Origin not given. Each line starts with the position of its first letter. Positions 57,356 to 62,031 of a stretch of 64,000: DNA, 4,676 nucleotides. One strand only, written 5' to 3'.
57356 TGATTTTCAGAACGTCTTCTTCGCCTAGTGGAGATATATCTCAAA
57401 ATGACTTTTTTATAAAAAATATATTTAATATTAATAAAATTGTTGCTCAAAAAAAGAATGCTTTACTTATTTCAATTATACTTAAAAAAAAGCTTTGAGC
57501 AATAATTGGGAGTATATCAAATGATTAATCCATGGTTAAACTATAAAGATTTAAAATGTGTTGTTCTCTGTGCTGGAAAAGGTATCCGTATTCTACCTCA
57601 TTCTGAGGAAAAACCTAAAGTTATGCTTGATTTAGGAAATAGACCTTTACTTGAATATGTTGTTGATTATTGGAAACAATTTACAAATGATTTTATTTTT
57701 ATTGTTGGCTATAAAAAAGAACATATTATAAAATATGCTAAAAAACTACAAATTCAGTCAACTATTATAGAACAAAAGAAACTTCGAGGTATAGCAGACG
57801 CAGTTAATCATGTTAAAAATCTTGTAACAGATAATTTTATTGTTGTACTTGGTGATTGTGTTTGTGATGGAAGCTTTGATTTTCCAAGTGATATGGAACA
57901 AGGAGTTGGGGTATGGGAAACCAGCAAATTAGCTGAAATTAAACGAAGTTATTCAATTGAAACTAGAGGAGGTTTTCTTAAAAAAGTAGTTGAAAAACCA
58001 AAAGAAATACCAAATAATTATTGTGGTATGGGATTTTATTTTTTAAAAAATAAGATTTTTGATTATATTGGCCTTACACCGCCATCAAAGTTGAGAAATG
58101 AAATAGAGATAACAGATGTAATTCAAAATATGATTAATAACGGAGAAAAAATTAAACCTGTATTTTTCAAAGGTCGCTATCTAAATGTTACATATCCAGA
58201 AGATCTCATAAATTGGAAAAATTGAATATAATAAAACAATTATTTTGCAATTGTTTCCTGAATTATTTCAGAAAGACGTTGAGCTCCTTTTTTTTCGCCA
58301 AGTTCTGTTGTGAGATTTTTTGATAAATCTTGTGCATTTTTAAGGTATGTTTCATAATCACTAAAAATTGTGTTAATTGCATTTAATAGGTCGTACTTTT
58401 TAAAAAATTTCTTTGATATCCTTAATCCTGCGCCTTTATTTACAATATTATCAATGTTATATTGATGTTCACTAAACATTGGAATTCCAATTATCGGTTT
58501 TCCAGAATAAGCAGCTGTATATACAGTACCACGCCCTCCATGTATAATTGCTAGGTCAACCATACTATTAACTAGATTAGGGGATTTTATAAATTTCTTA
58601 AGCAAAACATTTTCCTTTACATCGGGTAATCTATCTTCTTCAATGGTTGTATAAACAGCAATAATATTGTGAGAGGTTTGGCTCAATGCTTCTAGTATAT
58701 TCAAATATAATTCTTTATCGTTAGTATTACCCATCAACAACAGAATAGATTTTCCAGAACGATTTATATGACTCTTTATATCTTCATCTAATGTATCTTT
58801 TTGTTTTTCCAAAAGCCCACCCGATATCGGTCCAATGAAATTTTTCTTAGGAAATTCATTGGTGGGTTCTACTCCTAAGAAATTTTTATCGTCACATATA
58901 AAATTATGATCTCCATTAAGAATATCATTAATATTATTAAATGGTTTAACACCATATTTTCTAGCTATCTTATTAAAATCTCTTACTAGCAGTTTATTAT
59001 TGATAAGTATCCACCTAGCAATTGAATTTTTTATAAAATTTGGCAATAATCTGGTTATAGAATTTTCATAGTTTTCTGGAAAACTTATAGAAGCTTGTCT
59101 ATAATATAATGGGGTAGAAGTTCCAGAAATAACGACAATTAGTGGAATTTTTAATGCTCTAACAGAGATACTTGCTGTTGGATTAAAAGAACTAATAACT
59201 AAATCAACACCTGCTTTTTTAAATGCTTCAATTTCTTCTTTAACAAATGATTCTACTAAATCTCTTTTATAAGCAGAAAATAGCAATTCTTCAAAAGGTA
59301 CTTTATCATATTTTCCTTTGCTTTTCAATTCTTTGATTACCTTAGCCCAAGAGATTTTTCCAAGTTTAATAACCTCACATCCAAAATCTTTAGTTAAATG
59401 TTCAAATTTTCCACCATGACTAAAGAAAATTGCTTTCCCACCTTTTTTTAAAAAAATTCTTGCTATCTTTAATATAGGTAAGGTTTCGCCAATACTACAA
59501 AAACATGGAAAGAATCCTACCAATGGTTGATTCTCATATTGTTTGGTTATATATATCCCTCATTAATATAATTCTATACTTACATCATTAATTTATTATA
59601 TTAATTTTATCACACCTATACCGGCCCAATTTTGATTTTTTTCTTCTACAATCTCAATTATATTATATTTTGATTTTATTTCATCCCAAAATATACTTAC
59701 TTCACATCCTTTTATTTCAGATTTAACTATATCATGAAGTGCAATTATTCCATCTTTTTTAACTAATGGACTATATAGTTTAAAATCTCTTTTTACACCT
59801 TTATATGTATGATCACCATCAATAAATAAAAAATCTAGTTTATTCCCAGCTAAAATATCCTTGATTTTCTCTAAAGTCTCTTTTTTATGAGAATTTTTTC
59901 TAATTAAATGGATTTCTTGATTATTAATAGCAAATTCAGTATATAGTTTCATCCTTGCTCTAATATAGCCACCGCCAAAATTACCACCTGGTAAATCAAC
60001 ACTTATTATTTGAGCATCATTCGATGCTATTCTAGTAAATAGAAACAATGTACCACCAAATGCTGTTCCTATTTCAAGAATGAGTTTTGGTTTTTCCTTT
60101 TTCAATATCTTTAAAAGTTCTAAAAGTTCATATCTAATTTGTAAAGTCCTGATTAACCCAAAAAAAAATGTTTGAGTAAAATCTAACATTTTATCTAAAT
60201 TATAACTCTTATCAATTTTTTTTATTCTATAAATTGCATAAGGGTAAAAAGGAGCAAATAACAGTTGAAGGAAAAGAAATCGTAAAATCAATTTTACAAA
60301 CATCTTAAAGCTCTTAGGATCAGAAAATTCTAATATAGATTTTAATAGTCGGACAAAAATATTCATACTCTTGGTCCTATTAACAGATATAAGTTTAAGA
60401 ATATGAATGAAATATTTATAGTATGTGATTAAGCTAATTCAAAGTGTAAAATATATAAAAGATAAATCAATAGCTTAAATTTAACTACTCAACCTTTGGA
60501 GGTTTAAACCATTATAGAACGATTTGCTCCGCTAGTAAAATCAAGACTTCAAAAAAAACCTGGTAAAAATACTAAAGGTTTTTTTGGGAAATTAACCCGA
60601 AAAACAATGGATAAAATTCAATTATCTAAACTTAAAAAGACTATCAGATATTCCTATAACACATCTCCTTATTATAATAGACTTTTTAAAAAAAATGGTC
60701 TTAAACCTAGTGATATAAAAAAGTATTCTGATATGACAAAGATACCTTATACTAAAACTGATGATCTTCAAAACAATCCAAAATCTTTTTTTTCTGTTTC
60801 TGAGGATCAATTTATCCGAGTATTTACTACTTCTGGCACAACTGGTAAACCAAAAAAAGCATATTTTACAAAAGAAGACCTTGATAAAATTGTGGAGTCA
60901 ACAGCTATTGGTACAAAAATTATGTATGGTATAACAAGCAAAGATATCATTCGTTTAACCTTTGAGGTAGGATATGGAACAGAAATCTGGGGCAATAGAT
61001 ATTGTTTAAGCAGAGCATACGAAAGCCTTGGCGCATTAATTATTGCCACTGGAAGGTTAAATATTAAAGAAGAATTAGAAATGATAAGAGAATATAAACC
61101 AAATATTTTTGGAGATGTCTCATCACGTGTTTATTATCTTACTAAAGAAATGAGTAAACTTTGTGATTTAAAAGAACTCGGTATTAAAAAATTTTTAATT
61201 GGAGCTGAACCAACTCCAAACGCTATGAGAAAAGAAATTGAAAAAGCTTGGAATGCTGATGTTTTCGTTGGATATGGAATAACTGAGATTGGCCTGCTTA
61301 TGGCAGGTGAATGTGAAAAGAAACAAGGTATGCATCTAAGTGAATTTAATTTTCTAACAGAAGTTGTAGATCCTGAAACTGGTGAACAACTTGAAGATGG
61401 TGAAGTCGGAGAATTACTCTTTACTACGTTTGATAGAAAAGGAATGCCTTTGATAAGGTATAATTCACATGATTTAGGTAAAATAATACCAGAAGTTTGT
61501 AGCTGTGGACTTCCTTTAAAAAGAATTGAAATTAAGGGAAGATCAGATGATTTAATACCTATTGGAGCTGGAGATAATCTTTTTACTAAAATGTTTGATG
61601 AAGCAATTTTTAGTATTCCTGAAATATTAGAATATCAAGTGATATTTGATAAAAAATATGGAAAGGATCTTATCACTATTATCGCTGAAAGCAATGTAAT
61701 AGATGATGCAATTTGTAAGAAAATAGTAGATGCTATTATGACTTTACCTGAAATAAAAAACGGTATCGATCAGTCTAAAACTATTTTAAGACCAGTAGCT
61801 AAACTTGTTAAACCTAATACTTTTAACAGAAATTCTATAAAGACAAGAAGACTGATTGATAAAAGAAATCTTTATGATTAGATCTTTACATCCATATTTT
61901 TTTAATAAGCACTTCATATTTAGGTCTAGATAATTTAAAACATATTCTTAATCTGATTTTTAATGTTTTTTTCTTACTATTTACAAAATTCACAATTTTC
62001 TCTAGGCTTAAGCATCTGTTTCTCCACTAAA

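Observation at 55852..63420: Seven-gene divergent cluster combining UbiA prenyltransferase, NAS-like transferase, sugar activation/transfer/methylation, adenylating enzyme and B12-radical SAM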

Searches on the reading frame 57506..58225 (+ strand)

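Call 3: search_protein_families(library=pfam, proteins=[window:57506-58225:+], max_evalue=0.01)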
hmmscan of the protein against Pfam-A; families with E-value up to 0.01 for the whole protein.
window:57506-58225:+ (239 aa): 2 families
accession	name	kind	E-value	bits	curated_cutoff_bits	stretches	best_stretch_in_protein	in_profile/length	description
PF00483.29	NTP_transferase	-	1.7e-19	70.9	21.2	1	18-224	2-224/245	Nucleotidyl transferase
PF12804.13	NTP_transf_3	-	1.4e-08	35.5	27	1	18-119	1-97/160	MobA-like NTP transferase domain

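Call 4: search_protein_families(library=ncbifam, proteins=[window:57506-58225:+], max_evalue=0.01)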
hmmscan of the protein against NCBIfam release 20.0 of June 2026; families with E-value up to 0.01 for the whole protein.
window:57506-58225:+ (239 aa): 33 families (the best 25 are shown)
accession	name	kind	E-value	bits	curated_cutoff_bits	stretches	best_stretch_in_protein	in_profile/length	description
TIGR03992.1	Arch_glmU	subfamily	6.3e-43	147.1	292.1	1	17-236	2-222/393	bifunctional sugar-1-phosphate nucleotidylyltransferase/acetyltransferase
NF041313.1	UDPGP_AglF_Halo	equivalog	7.2e-36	123.8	400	1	17-234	2-227/234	UTP--glucose-1-phosphate uridylyltransferase AglF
TIGR01208.1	rmlA_long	equivalog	5e-32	111.2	320.25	1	17-236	1-229/353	glucose-1-phosphate thymidylyltransferase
NF041173.1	Sug_nt_acttase_Thmprot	equivalog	8.1e-27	94.2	600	1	16-236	1-222/405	bifunctional sugar-1-phosphate nucleotidylyltransferase/acetyltransferase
TIGR01099.1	galU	equivalog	2.7e-22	79.6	326.8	2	83-229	94-253/261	UTP--glucose-1-phosphate uridylyltransferase GalU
NF049965.1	GlMnHpPGnyltfHddC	equivalog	2.3e-13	50.3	300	1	17-234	2-214/221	D-glycero-D-manno-heptose 1-phosphate guanosyltransferase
TIGR01173.1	glmU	equivalog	7.8e-13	48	366.85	1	17-118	2-102/452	bifunctional UDP-N-acetylglucosamine diphosphorylase/glucosamine-1-phosphate N-acetyltransferase GlmU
NF010933.0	PRK14353.1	equivalog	3.8e-12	45.6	505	1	15-118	5-109/453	bifunctional UDP-N-acetylglucosamine diphosphorylase/glucosamine-1-phosphate N-acetyltransferase GlmU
NF009928.0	PRK13389.1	equivalog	7.3e-12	45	548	2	11-59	4-52/302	UTP--glucose-1-phosphate uridylyltransferase GalU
NF041135.1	IPPtranDIPPsyn_Thcocales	equivalog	9.6e-12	44.6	580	1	17-209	2-189/419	bifunctional L-myo-inositol-1-phosphate cytidylyltransferase/CDP-L-myo-inositol myo-inositolphosphotransferase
NF010939.0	PRK14359.1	equivalog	4e-11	42.2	592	1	16-222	3-213/430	bifunctional UDP-N-acetylglucosamine diphosphorylase/glucosamine-1-phosphate N-acetyltransferase GlmU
TIGR02623.1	G1P_cyt_trans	equivalog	1.1e-10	41.4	300.25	1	16-83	1-69/255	glucose-1-phosphate cytidylyltransferase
NF010934.1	PRK14354.1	equivalog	7e-10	38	450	1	18-117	2-99/447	bifunctional UDP-N-acetylglucosamine diphosphorylase/glucosamine-1-phosphate N-acetyltransferase GlmU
NF010937.0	PRK14357.1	equivalog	7.1e-10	38.3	658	1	16-118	1-99/448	bifunctional UDP-N-acetylglucosamine diphosphorylase/glucosamine-1-phosphate N-acetyltransferase GlmU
NF010936.0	PRK14356.1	equivalog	7.8e-09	34.9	666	1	18-117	8-107/456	bifunctional UDP-N-acetylglucosamine diphosphorylase/glucosamine-1-phosphate N-acetyltransferase GlmU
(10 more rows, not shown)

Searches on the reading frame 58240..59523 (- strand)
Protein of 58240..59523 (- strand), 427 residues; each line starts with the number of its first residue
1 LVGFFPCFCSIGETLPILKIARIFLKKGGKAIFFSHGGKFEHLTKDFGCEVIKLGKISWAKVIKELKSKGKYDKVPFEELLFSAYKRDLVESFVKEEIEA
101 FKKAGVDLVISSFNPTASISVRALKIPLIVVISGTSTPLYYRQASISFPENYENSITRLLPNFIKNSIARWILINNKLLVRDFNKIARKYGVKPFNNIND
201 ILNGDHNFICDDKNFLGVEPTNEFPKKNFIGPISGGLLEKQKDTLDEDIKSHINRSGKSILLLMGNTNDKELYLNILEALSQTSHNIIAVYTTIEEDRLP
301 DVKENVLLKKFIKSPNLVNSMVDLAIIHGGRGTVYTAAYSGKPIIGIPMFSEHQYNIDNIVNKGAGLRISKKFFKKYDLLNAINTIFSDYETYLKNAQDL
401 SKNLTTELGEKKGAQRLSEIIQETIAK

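Call 3: search_protein_families(library=pfam, proteins=[window:58240-59523:-], max_evalue=0.01)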
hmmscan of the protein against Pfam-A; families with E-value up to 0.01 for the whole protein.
window:58240-59523:- (427 aa): 3 families
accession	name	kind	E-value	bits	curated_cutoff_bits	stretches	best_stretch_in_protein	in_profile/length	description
PF00201.24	UDPGT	-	3.5e-16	59.6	19.5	1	99-402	112-420/499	UDP-glucoronosyl and UDP-glucosyl transferase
PF06722.18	EryCIII-like_C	-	1.4e-10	41.7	31.7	1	276-406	3-131/145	Erythromycin biosynthesis protein CIII-like, C-terminal domain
PF04101.22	Glyco_tran_28_C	-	5.5e-09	36.7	22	1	295-400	46-154/166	Glycosyltransferase family 28 C-terminal domain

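Call 4: search_protein_families(library=ncbifam, proteins=[window:58240-59523:-], max_evalue=0.01)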
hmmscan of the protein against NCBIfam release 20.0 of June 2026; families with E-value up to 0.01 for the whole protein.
window:58240-59523:- (427 aa): 8 families
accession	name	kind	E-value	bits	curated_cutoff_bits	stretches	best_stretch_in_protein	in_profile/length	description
TIGR01426.2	MGT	subfamily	1.6e-19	70.2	260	1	14-421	9-391/393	macrolide family glycosyltransferase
TIGR04516.1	glycosyl_450act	subfamily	3.4e-10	39.6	440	1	268-405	263-398/418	activator-dependent family glycosyltransferase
TIGR00661.1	MJ1255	subfamily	1.3e-07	31.2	195.9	1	91-155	79-134/321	MJ1255/VC2487 family glycosyltransferase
NF041548.1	PssE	equivalog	7.7e-06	25.9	120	1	261-404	2-142/146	PssE/Cps14G family polysaccharide biosynthesis glycosyltransferase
NF033129.1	macro_glyco_Mgt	subfamily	3.3e-05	23.1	700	1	259-416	228-387/393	macrolide-inactivating glycosyltransferase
TIGR01133.1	murG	equivalog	4.9e-05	22.5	250.25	1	296-403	229-343/353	undecaprenyldiphospho-muramoylpentapeptide beta-N-acetylglucosaminyltransferase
NF000362.1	self_GT_OleI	exception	0.00018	20.8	700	1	266-421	266-416/424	OleI family self-immunity macrolide glycosyltransferase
TIGR03590.1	PseG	equivalog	0.0082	15.8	153.55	0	247-351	163-271/280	UDP-2,4-diacetamido-2,4,6-trideoxy-beta-L-altropyranose hydrolase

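Call 63: search_solved_structures(query=window:58240-59523:-, max_evalue=0.001)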
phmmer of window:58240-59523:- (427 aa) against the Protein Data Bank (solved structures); distinct sequences matched with E-value up to 0.001: 16.
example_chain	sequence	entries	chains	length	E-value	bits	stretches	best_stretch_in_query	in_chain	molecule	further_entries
6ipb_A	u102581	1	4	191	5.8e-12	48.3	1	268-401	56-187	UDP-glucuronosyltransferase 2B15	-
7yf5_B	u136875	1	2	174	6e-12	48.3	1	302-402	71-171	UDP-glucuronosyltransferase 2B10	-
7yan_A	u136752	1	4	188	1.2e-11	47.3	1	276-401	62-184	UDP-glucuronosyltransferase 2B17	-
2o6l_A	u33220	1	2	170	1.2e-11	47.3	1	271-402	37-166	UDP-glucuronosyltransferase 2B7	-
7cjx_A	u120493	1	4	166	2e-11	46.5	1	276-396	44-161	UDP-glucuronosyltransferase 2B15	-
6pnt_A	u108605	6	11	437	4.3e-10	42.1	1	254-401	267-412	UDP-glycosyltransferase 202A2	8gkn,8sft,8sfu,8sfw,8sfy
7lvy_A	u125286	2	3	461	1.9e-09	40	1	241-393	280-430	UDP-glycosyltransferase 203A2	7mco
6kqx_A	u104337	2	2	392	3e-09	39.4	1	228-416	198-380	Uncharacterized UDP-glucosyltransferase YjiC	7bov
6kqw_A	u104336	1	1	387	3.6e-09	39.1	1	228-418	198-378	Uncharacterized UDP-glucosyltransferase YjiC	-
8h5d_A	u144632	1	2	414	7.7e-09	38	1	260-423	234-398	Glycosyltransferase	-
7vm0_A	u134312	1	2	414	1.7e-08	36.9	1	263-423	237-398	Glycosyl transferase family 1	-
10zg_A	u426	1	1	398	3.3e-07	32.6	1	187-416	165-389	Glycosyl transferase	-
7vlb_A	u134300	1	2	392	2.6e-06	29.7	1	264-417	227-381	UDP-glycosyltransferase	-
9ke1_A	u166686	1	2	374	3e-05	26.2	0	321-370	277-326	Rhamnosyltransferase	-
2iya_A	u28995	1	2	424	0.00028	23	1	263-392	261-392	OLEANDOMYCIN GLYCOSYLTRANSFERASE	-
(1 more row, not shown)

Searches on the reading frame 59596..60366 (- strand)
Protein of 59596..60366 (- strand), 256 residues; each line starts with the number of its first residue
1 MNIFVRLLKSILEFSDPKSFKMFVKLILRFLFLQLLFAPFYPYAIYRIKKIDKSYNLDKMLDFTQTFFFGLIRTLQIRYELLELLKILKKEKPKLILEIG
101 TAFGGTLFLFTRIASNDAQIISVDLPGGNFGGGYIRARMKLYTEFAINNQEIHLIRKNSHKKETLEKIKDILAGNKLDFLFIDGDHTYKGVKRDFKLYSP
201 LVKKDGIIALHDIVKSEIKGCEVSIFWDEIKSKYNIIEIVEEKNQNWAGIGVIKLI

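Call 3: search_protein_families(library=pfam, proteins=[window:59596-60366:-], max_evalue=0.01)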
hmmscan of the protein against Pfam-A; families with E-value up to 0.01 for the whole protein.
window:59596-60366:- (256 aa): 2 families
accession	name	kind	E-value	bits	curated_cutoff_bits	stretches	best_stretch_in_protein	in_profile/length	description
PF13578.12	Methyltransf_24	-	8e-16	59.3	26.3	1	97-213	1-105/105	Methyltransferase domain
PF04989.18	RMNT_CmcI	-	1.7e-12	47.9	23.2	1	71-213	11-148/206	Rhamnosyl O-methyltransferase/CmcI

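Call 4: search_protein_families(library=ncbifam, proteins=[window:59596-60366:-], max_evalue=0.01)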
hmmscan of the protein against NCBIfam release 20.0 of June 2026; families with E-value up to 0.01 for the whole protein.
window:59596-60366:- (256 aa): 3 families
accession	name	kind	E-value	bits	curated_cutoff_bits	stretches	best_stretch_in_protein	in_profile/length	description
NF045824.1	RhmsylMtase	equivalog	2.9e-07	30.1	400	1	63-223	32-180/226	rhamnosyl O-methyltransferase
TIGR04371.1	methyltran_NanM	subfamily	2.5e-05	24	44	1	72-126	129-182/273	putative sugar O-methyltransferase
TIGR02877.1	spore_yhbH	equivalog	0.0022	17.2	467.95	0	177-248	294-365/371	sporulation protein YhbH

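Call 64: search_solved_structures(query=window:59596-60366:-, max_evalue=0.01)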
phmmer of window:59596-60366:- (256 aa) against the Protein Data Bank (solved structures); distinct sequences matched with E-value up to 0.01: 4.
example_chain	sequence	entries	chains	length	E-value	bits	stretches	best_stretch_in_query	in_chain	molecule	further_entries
3ntv_A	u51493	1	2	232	0.001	21.8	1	82-213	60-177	MW1564 protein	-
5zw3_A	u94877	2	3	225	0.0025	20.6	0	83-215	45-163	Putative O-methyltransferase YrrM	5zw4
6g7d_A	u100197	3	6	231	0.0039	20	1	176-216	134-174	Methyltransferase domain protein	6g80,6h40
2gpy_A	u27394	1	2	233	0.0059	19.4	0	83-213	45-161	O-methyltransferase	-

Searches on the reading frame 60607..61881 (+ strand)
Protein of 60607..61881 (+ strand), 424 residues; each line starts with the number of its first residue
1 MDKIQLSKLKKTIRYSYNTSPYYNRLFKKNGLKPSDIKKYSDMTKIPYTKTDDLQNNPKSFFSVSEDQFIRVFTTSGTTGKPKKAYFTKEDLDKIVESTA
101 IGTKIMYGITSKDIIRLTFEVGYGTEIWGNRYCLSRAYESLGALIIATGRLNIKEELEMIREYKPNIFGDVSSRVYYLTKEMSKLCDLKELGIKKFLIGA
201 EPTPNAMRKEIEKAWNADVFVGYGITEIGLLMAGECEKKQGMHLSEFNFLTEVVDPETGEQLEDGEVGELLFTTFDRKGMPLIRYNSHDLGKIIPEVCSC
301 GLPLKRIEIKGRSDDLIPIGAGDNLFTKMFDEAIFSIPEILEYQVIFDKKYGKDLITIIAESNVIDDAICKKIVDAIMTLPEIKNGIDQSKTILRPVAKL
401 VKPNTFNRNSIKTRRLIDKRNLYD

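Call 3: search_protein_families(library=pfam, proteins=[window:60607-61881:+], max_evalue=0.01)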
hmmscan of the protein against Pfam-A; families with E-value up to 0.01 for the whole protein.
window:60607-61881:+ (424 aa): 3 families
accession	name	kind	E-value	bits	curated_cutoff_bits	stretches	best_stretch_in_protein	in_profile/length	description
PF00501.34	AMP-binding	-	1.5e-17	63.9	29.9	1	57-272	152-374/384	AMP-binding enzyme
PF14535.12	AMP-binding_C_2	-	1.1e-06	29.3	25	1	322-420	1-96/96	AMP-binding enzyme C-terminal domain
PF04443.18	LuxE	-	6.5e-05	22.4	24.9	0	223-326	284-387/391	Acyl-protein synthetase, LuxE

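Call 4: search_protein_families(library=ncbifam, proteins=[window:60607-61881:+], max_evalue=0.01)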
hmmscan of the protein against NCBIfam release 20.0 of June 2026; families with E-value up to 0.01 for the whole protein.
window:60607-61881:+ (424 aa): 35 families (the best 25 are shown)
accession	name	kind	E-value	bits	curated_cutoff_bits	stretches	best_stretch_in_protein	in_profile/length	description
NF045666.1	DVU1553_fam_AMP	equivalog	9.5e-72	241.8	300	1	2-312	24-330/331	DVU_1553 family AMP-dependent CoA ligase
TIGR02155.1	PA_CoA_ligase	equivalog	2.4e-70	237.2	646.3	1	2-420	9-422/422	phenylacetate--CoA ligase PaaK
NF041878.1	paak_haloarch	equivalog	8.7e-66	222.3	700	1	3-379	15-391/427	phenylacetate--CoA ligase PaaK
NF053551.1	FlxY_rubin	equivalog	7.1e-54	183.1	520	1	3-420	11-424/424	flexirubin biosynthesis putative acyl-CoA ligase FlxY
TIGR03335.1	F390_ftsA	equivalog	7.7e-38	130.3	458.7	1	7-319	20-335/445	coenzyme F390 synthetase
NF041217.1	BagE_FevW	exception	3.5e-23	82.2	800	1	196-347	197-342/424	bagremycin/ferroverdin synthetase BagE/FevW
NF004837.0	PRK06187.1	subfamily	3.2e-16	58.7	476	1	44-270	147-375/531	long-chain-fatty-acid--CoA ligase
NF009233.0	PRK12583.1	subfamily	8.6e-11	40.9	832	1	29-273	165-405/558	fatty acid CoA ligase family protein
NF006181.0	PRK08314.1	subfamily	1.1e-10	40.5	705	1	38-272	176-403/563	long-chain-fatty-acid--CoA ligase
TIGR02304.1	aden_form_hyp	equivalog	1.6e-10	40.6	251.9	1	153-386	176-402/430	F390 synthetase-related protein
NF052269.1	Staph_lig_FadD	equivalog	4.6e-10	38.4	650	1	55-273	138-349/499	long-chain-fatty-acid--CoA ligase FadD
TIGR01923.1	menE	equivalog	2.3e-09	36.6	330.15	1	61-228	107-260/442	o-succinylbenzoate--CoA ligase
NF004114.0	PRK05605.1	equivalog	6.2e-09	34.7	766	1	61-272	215-424/575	long-chain-fatty-acid--CoA ligase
NF005307.0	PRK06839.1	equivalog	3.9e-08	32.4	748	1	54-345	136-424/496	o-succinylbenzoate--CoA ligase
NF047394.1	AcylCoAsynMbcS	equivalog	2.1e-07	29.9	850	1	62-270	165-368/525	acyl-CoA synthetase MbcS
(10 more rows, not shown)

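Call 38: search_solved_structures(query=window:60607-61881:+, max_evalue=0.001)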
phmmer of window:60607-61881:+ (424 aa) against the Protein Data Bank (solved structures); distinct sequences matched with E-value up to 0.001: 15.
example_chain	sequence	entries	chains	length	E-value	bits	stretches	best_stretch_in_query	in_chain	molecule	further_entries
4r1l_A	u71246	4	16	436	4.1e-59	203.7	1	2-420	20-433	Phenylacetate-coenzyme A ligase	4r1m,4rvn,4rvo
2y27_A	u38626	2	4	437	4.2e-53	183.9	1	3-420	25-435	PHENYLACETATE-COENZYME A LIGASE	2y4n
2y4o_A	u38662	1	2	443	1.1e-52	182.5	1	3-358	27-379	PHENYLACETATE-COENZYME A LIGASE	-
9s3l_A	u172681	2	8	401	2.1e-27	99.2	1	27-361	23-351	Phenylacetate-CoA ligase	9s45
6hdw_A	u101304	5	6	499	1.8e-23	86.3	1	2-423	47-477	2-hydroxyisobutyryl-CoA synthetase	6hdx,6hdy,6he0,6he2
6wuq_A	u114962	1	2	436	2.3e-21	79.3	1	6-348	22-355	AjiA1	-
6siw_A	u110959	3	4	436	1.2e-20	77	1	4-355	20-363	PaaK-like ligase (AMP-dependent synthetase and ligase) | AMP-dependent synthetase and ligase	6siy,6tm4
6siw_B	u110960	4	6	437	1.2e-20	76.9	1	4-355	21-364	PaaK-like ligase (AMP-dependent synthetase and ligase) | AMP-dependent synthetase and ligase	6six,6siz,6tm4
5bsw_A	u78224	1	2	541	9.2e-06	27.9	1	64-271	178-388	4-coumarate--CoA ligase 2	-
3r44_A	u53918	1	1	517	9.6e-06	27.9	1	68-367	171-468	fatty acyl CoA synthetase FADD13 (FATTY-ACYL-CoA SYNTHETASE)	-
5bsm_A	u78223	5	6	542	1.6e-05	27.2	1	64-271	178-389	4-coumarate--CoA ligase 2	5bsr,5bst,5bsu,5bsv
5u95_A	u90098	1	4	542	1.6e-05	27.2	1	64-271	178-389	4-coumarate--CoA ligase 2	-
8jyl_A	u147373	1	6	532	2.4e-05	26.6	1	53-232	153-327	Acyl-acyl carrier protein synthetase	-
8hsy_A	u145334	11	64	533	2.5e-05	26.6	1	53-232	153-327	Acyl-acyl carrier protein synthetase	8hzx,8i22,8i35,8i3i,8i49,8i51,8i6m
3tsy_A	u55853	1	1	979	0.001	21.3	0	62-271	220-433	Fusion Protein 4-coumarate--CoA ligase 1, Resveratrol synthase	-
